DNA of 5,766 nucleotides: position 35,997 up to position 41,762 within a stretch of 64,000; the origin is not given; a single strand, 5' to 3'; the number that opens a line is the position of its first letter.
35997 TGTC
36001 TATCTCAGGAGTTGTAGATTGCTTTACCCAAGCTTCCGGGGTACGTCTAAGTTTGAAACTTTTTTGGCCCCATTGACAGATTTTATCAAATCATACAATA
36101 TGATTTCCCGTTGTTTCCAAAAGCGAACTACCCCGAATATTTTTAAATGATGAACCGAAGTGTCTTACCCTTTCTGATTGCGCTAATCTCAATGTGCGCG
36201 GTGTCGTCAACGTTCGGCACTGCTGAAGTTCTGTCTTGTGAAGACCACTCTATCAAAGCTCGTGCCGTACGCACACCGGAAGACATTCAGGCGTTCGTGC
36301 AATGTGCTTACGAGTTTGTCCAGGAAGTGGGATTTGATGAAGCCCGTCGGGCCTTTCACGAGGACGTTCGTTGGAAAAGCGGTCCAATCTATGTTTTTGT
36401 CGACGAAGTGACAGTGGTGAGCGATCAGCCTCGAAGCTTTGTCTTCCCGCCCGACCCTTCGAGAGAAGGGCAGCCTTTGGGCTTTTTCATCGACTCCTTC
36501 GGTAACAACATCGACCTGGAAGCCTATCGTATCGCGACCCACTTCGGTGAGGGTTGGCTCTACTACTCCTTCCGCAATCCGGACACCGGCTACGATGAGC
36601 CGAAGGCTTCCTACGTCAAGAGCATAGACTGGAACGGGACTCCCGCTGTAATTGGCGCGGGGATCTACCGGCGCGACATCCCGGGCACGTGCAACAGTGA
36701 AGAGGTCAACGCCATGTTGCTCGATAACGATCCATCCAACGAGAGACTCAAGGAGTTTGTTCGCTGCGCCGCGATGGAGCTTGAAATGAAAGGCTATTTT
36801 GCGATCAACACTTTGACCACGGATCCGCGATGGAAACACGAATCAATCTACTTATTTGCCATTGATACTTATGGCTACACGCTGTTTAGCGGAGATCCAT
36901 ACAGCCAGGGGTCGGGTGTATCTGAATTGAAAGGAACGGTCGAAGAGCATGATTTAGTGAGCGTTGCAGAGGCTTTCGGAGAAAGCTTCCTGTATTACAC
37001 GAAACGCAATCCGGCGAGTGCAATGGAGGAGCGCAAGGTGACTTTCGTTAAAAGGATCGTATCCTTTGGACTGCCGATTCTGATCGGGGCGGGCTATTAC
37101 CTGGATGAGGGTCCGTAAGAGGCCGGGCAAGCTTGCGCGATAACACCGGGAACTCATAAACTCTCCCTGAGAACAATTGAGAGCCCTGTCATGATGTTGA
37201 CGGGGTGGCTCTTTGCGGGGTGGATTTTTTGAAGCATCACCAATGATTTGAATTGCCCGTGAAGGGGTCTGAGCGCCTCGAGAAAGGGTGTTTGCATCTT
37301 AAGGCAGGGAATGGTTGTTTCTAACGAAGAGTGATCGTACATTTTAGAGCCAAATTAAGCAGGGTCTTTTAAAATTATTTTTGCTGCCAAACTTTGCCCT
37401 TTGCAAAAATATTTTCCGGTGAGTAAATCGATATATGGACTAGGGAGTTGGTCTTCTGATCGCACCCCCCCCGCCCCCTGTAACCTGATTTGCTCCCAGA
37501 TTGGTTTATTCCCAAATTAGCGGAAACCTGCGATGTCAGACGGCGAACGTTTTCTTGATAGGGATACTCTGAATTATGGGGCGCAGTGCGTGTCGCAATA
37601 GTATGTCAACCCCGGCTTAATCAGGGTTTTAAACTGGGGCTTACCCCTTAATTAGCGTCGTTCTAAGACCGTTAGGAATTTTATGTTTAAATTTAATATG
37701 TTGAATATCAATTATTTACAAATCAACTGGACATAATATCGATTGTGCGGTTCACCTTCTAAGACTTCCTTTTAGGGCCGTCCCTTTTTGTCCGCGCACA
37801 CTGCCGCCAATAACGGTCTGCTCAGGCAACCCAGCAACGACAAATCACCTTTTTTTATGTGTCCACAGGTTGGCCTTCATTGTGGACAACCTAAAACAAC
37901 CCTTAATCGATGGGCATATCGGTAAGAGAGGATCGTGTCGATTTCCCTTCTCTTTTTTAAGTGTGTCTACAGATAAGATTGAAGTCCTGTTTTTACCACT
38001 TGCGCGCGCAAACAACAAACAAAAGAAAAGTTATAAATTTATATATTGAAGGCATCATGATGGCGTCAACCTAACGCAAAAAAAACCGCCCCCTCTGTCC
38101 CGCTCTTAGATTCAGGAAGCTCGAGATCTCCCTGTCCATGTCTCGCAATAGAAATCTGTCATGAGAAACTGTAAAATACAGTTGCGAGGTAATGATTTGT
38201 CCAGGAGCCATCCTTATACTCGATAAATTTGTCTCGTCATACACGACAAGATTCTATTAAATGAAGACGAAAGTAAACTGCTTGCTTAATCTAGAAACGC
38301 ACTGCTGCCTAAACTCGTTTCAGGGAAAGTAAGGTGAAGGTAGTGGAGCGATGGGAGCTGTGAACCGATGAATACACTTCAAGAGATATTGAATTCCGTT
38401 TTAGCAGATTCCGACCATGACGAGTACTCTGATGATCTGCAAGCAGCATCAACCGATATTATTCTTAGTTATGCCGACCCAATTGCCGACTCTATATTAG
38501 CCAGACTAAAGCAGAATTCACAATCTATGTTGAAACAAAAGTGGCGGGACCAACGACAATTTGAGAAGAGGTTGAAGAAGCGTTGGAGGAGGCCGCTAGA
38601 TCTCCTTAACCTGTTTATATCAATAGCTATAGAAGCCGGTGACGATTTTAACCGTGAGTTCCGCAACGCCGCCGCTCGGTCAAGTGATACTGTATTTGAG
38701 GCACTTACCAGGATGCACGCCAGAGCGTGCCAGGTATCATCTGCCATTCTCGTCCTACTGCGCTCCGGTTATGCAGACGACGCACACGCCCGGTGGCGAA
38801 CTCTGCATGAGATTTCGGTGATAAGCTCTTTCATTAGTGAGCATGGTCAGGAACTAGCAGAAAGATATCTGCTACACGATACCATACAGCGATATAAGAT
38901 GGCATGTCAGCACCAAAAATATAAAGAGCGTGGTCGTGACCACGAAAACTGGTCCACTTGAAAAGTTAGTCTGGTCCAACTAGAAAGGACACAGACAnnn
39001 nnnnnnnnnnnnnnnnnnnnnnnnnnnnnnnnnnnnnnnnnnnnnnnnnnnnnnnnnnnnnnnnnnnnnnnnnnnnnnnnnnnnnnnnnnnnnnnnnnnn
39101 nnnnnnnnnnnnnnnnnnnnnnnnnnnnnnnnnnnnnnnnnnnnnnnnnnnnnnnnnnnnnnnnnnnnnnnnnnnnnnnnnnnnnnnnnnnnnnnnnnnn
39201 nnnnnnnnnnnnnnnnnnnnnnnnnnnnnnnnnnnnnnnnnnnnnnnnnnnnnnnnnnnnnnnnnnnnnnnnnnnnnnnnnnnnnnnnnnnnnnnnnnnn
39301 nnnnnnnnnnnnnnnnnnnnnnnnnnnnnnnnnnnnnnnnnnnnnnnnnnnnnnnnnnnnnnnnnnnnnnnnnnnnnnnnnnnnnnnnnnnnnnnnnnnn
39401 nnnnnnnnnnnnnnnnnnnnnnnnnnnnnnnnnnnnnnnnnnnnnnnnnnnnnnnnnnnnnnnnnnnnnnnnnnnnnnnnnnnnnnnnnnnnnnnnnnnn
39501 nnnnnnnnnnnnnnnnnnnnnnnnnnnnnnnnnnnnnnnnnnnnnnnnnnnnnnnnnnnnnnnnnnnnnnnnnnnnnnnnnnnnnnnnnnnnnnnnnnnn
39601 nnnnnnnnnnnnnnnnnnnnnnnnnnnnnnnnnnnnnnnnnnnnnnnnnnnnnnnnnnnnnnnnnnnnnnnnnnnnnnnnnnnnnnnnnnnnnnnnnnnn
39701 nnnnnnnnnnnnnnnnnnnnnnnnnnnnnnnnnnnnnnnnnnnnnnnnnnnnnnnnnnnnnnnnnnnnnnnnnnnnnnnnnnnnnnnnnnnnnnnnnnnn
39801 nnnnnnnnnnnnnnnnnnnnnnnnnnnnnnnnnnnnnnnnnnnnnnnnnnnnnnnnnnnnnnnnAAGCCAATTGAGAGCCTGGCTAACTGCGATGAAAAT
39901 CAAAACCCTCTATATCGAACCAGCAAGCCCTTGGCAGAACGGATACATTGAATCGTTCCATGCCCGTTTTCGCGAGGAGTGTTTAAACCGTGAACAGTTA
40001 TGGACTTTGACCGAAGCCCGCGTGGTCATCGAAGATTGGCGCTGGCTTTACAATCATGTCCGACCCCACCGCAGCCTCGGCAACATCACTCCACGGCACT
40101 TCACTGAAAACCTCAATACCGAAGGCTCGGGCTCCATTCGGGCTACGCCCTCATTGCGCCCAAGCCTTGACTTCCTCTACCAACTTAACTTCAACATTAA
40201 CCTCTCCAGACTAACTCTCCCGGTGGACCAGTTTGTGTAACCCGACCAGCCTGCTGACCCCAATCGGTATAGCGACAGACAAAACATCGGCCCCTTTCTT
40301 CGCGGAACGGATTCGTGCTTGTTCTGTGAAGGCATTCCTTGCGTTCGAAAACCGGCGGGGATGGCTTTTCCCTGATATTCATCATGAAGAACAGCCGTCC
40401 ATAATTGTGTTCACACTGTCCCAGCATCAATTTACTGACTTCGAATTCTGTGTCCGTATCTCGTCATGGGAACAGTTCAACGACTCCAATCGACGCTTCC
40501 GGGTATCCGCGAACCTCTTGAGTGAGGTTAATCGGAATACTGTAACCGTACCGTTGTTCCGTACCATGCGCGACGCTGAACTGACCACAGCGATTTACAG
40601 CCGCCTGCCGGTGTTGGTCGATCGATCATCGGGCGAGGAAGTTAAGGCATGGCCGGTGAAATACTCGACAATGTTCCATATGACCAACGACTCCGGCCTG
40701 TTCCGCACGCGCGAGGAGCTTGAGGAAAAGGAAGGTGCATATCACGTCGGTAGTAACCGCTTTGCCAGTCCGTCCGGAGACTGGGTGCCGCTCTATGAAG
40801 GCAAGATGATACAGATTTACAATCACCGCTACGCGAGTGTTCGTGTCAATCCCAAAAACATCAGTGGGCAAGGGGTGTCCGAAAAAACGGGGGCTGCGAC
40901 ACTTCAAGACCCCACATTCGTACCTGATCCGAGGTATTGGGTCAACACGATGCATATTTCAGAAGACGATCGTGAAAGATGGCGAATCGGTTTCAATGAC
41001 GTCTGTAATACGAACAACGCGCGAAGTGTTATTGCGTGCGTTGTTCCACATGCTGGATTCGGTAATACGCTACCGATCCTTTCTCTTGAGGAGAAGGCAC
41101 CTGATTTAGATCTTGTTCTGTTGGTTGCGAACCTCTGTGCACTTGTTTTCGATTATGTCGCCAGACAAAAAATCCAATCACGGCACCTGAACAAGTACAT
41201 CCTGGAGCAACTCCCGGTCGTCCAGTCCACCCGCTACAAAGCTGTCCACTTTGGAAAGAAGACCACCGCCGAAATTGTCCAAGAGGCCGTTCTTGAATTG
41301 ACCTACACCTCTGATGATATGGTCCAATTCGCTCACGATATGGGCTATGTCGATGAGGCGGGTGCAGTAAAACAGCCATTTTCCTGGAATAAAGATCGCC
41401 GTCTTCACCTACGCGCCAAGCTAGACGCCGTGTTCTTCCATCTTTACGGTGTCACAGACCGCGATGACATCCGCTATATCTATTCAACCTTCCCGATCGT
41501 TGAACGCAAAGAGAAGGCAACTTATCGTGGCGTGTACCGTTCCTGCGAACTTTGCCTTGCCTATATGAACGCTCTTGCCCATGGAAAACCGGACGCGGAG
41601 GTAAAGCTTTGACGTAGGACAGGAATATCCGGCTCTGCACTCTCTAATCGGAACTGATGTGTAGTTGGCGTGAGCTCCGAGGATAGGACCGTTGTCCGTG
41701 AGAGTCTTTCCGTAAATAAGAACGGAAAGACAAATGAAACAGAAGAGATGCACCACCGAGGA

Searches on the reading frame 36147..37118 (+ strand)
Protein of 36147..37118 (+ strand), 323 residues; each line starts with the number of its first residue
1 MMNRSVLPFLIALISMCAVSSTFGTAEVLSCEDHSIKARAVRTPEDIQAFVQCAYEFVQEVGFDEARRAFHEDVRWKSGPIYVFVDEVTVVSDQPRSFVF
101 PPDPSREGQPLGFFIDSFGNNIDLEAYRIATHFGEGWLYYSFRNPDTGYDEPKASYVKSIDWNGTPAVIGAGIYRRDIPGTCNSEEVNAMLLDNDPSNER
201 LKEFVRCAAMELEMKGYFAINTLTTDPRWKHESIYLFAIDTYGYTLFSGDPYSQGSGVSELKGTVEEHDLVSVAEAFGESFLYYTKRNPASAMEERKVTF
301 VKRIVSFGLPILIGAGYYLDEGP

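Call 17: search_protein_families(library=pfam, proteins=[window:36147-37118:+])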
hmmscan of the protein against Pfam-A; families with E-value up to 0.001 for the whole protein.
window:36147-37118:+ (323 aa): 2 families
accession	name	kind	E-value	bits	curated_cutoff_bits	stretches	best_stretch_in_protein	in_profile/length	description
PF08269.17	dCache_2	-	6.3e-18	65.4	26.5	1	73-321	87-296/298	Cache domain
PF17200.10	sCache_2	-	3.4e-11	43.8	25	1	91-179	60-146/155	Single Cache domain 2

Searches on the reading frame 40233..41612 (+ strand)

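Call 17: search_protein_families(library=pfam, proteins=[window:40233-41612:+])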
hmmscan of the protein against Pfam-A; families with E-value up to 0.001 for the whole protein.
window:40233-41612:+ (459 aa): 0 families

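Call 67: search_protein_families(library=ncbifam, proteins=[window:40233-41612:+], max_evalue=0.01)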
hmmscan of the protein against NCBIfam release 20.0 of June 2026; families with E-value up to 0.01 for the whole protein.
window:40233-41612:+ (459 aa): 1 family
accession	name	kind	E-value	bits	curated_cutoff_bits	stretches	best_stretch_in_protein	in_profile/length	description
TIGR02987.1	met_A_Alw26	exception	2.5e-08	33.1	353.5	1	249-335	371-458/523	Alw26I/Eco31I/Esp3I family type II restriction adenine-specific DNA-methyltransferase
